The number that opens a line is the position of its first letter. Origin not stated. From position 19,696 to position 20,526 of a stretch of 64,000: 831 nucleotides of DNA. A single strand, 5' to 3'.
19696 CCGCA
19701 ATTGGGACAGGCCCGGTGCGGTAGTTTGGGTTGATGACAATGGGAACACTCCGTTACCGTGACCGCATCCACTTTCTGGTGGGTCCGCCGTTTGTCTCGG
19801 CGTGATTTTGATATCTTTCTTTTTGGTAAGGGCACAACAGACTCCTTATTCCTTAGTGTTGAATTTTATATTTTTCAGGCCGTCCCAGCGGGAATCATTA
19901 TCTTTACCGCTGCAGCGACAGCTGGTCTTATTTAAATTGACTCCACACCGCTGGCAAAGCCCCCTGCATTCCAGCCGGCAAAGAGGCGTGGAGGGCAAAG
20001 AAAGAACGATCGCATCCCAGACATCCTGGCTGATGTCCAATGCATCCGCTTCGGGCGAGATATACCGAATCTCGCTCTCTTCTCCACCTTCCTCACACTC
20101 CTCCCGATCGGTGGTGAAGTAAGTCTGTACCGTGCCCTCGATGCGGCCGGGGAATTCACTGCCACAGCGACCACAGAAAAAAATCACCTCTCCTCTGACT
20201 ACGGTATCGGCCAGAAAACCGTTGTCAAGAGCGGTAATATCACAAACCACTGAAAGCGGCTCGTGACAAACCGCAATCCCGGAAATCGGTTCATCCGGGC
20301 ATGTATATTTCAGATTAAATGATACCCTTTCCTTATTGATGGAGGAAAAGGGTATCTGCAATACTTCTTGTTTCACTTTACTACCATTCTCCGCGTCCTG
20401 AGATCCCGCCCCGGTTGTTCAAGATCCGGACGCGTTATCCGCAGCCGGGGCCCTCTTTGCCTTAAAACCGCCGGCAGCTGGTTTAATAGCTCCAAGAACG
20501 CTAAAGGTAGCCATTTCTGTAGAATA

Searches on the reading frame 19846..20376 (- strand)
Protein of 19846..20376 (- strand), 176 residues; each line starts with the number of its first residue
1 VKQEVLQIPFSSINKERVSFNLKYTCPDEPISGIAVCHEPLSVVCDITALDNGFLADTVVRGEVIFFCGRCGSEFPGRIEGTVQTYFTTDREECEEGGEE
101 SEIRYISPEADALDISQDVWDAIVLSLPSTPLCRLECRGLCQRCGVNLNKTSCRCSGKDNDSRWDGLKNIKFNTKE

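Call 84: search_protein_families(library=pfam, proteins=[window:19846-20376:-], max_evalue=1e-8)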
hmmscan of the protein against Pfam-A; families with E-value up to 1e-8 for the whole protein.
window:19846-20376:- (176 aa): 1 family
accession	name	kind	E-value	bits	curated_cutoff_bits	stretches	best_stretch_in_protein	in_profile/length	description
PF02620.22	YceD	-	3e-25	89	33.2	1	60-171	5-119/119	Large ribosomal RNA subunit accumulation protein YceD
